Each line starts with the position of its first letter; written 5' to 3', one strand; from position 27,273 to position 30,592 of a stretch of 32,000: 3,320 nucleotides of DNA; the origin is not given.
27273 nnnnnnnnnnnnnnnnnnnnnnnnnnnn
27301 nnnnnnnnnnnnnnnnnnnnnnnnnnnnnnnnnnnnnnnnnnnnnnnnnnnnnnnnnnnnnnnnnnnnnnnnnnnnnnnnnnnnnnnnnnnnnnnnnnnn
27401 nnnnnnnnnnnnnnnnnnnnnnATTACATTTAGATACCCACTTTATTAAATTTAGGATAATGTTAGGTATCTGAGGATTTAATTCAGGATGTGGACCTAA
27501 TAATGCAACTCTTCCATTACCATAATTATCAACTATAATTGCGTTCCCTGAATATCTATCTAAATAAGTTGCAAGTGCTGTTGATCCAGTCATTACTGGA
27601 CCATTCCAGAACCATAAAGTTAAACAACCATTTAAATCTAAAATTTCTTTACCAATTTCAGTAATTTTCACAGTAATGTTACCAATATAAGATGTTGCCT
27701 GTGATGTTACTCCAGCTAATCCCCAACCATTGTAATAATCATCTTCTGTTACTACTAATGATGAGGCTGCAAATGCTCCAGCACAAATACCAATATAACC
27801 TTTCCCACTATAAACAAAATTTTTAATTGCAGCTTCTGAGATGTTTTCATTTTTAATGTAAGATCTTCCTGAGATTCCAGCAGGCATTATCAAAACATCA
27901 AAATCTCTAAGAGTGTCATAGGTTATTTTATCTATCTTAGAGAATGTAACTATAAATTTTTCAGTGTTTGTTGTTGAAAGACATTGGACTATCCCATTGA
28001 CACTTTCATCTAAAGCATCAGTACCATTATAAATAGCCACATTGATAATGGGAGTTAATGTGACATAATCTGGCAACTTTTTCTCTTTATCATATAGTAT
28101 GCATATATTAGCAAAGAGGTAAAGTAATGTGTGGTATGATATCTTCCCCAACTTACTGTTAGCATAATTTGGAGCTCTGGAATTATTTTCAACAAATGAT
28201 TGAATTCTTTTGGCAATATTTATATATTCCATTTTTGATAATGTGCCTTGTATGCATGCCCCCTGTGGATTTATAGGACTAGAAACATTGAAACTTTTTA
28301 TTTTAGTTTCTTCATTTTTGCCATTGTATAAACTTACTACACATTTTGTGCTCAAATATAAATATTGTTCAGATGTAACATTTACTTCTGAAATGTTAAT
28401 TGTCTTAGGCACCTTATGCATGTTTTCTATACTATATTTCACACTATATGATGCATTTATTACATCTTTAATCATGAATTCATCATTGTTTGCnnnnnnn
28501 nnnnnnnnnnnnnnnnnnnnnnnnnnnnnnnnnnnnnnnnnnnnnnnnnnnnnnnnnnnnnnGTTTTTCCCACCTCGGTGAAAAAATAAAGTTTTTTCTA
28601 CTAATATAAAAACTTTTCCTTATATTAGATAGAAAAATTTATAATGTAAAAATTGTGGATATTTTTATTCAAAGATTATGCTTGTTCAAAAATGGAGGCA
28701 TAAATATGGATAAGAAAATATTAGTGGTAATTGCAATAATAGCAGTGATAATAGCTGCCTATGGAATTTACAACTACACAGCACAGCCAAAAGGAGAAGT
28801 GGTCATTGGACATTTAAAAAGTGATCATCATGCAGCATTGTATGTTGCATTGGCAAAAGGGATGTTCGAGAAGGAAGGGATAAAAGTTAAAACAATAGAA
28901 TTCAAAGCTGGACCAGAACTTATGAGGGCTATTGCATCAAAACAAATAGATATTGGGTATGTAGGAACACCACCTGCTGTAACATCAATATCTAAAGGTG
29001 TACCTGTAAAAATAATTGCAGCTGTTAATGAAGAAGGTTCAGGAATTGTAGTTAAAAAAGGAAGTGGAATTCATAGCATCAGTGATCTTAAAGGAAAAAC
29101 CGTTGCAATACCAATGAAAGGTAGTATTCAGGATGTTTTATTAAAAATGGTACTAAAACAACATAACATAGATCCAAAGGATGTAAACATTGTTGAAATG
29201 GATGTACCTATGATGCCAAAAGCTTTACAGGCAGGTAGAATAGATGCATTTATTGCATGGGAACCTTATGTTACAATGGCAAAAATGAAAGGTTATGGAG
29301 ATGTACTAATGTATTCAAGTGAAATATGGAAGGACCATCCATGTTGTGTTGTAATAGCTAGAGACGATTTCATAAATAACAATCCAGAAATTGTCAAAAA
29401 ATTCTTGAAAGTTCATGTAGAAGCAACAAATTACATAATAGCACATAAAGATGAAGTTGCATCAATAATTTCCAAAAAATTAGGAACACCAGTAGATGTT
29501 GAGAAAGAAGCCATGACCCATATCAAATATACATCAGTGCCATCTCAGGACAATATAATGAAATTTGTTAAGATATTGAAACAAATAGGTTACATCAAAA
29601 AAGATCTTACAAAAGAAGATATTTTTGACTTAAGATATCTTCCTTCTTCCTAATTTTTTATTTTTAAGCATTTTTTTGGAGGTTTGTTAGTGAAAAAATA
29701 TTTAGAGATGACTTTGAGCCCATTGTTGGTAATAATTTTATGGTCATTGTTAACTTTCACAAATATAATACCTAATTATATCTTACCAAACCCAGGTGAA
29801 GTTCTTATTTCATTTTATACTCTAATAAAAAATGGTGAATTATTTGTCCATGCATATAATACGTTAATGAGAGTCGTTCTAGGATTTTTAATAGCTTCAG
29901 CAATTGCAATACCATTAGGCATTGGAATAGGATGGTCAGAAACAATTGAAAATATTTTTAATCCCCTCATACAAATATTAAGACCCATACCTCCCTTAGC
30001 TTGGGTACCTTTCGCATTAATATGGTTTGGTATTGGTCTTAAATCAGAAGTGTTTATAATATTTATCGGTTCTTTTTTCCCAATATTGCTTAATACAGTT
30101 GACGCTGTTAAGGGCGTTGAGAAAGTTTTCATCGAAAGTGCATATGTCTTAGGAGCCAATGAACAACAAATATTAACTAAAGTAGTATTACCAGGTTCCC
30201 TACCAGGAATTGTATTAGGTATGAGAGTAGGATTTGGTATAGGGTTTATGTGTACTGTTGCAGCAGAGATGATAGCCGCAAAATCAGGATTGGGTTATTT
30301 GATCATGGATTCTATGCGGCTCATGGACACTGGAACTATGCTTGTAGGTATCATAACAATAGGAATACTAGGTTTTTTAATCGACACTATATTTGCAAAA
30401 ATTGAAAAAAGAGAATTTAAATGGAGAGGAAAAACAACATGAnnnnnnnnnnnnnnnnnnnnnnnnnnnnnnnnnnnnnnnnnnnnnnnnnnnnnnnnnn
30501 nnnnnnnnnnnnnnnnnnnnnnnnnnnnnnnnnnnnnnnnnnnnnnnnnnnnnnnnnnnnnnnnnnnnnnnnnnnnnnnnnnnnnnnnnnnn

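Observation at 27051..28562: Pseudomurein-anchored extracellular GATase1-like protein that appears to retain a Cys-His-Glu triad: candidate novel cell-wall isopeptidase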

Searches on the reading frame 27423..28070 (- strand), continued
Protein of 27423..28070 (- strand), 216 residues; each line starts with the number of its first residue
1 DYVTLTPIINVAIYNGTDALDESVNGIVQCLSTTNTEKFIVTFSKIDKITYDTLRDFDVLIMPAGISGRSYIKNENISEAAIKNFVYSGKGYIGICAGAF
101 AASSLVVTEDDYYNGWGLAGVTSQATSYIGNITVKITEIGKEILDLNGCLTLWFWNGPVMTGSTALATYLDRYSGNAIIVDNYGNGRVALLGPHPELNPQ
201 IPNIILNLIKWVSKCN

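Call 92: search_dna_similar(query=L113:2306-3625:+, collection=phages, mode=protein, max_evalue=0.001, max_rows=15)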
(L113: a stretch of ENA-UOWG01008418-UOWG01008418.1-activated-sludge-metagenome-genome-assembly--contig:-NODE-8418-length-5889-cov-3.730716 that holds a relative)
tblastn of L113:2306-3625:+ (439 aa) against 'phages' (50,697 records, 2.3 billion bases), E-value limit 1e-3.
Records with a match: 6; places in all: 6; records where one place covers at least 80% of the query: 0.
Best place of each record, by identity: <60% 6.
By first word of the organism name: Caudoviricetes 4; Methanobacterium 1; Methanobrevibacter 1.
By host as written in the record: Methanobacteriales 4; Methanothermobacter thermautotrophicus 1; Methanobrevibacter smithii ATCC 35061 (PS) 1.
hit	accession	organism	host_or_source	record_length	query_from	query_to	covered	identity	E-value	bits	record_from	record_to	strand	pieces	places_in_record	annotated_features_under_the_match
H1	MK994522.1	Methanobacterium virus PhiF1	Methanothermobacter thermautotrophicus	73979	229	434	47%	28.3%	8e-17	89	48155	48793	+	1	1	putative pseudomurein endosiopeptidase | hypothetical protein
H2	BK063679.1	Caudoviricetes sp. vir323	Methanobacteriales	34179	259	434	40%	28.3%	2e-6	57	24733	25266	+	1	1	pseudomurein endopeptidase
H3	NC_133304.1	Caudoviricetes sp. vir323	Methanobacteriales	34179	259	434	40%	28.3%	2e-6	57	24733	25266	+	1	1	pseudomurein endopeptidase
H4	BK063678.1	Caudoviricetes sp. vir249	Methanobacteriales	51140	275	439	38%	29.5%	4e-6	56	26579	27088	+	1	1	pseudomurein endosiopeptidase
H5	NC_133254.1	Caudoviricetes sp. vir249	Methanobacteriales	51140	275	439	38%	29.5%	4e-6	56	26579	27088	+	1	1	pseudomurein endosiopeptidase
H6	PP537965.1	Methanobrevibacter smithii tailed virus 1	Methanobrevibacter smithii ATCC 35061 ...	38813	272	439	38%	27.3%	4e-6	56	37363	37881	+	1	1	putative pseudomurein endo-isopeptidase Pei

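Call 93: search_dna_similar(query=P0080, collection=phages, mode=protein, max_evalue=0.001, max_rows=15)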
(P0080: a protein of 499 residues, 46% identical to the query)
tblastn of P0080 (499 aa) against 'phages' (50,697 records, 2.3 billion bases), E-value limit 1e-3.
Records with a match: 5; places in all: 5; records where one place covers at least 80% of the query: 0.
Best place of each record, by identity: <60% 5.
By first word of the organism name: Methanobacterium 3; Caudoviricetes 2.
By host as written in the record: Methanobacterium formicicum Khl10 2; Methanobacteriales 2; Methanothermobacter thermautotrophicus 1.
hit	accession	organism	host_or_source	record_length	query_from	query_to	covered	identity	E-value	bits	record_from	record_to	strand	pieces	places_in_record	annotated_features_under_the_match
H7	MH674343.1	Methanobacterium virus Drs3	Methanobacterium formicicum Khl10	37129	199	499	60%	44.3%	9e-77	268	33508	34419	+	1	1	pseudomurein-binding repeat protein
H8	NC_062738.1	Methanobacterium virus Drs3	Methanobacterium formicicum Khl10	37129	199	499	60%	44.3%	9e-77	268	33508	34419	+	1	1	pseudomurein-binding repeat protein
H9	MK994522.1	Methanobacterium virus PhiF1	Methanothermobacter thermautotrophicus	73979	293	475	37%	22.7%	5e-6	56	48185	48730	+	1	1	putative pseudomurein endosiopeptidase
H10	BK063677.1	Caudoviricetes sp. vir080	Methanobacteriales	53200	349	482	27%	26.9%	4e-5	52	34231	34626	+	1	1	hypothetical protein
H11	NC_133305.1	Caudoviricetes sp. vir080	Methanobacteriales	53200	349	482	27%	26.9%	4e-5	52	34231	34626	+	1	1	hypothetical protein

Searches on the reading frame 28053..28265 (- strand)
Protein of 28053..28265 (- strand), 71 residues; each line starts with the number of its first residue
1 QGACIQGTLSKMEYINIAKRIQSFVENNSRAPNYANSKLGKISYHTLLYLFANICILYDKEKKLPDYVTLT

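Call 45: search_protein_families(library=pfam, proteins=[window:28053-28265:-], max_evalue=10)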
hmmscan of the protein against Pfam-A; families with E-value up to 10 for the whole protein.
window:28053-28265:- (71 aa): 1 family
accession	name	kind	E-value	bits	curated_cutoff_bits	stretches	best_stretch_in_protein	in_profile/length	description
PF09373.15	PMBR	-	5.6e-14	51.9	24.9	2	7-34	3-30/33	Pseudomurein-binding repeat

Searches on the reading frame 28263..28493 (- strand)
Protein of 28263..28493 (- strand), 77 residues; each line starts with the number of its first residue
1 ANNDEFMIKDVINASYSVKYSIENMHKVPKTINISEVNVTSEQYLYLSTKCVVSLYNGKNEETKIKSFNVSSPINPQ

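Call 45: search_protein_families(library=pfam, proteins=[window:28263-28493:-], max_evalue=10)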
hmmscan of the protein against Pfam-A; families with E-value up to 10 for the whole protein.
window:28263-28493:- (77 aa): 1 family
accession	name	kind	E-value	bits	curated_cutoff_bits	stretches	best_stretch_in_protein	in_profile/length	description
PF25097.1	ARM_Cnot1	-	0.1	12.7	27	1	16-61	13-61/201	Cnot1 ARM repeat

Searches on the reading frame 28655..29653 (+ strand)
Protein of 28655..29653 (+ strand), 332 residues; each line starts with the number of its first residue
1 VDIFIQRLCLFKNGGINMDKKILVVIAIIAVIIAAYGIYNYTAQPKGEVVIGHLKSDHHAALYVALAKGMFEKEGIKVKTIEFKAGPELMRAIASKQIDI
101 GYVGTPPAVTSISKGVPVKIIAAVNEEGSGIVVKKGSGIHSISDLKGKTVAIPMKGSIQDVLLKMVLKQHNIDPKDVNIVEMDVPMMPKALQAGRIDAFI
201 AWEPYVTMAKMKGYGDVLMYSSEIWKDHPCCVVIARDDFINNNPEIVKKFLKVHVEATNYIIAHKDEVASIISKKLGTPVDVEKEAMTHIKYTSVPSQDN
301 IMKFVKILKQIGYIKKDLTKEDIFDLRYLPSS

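Call 18: search_protein_families(library=pfam, proteins=[window:28655-29653:+], max_evalue=0.00001)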
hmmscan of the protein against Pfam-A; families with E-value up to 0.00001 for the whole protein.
window:28655-29653:+ (332 aa): 7 families
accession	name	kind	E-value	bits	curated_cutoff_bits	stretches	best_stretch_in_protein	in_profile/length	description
PF13379.11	NMT1_2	-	7e-47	160.8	24.7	1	43-271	2-250/252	NMT1-like family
PF09084.16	NMT1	-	2.6e-38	132.5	20.5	1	58-267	3-215/216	NMT1/THI5 like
PF04069.17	OpuAC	-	7.7e-14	52.4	21.2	1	48-253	2-225/257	Substrate binding domain of ABC-type glycine betaine transport system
PF03180.19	Lipoprotein_9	-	4.6e-11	42.8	27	1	49-263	1-225/236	NlpA lipoprotein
PF12974.12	Phosphonate-bd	-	4.7e-11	43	27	1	56-197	9-158/242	ABC transporter, phosphonate, periplasmic substrate-binding protein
PF16868.10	NMT1_3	-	8.8e-10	39.1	27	1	71-200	26-165/289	NMT1-like family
PF12916.12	DUF3834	-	8.9e-06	25.5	22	0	124-290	45-195/202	Protein of unknown function (DUF3834)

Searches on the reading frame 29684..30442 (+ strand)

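Call 18: search_protein_families(library=pfam, proteins=[window:29684-30442:+], max_evalue=0.00001)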
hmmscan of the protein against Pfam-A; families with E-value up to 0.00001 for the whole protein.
window:29684-30442:+ (252 aa): 1 family
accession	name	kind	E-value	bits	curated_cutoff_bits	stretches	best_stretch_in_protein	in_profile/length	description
PF00528.27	BPD_transp_1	-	4.9e-26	92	26.4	1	75-243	1-181/184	Binding-protein-dependent transport system inner membrane component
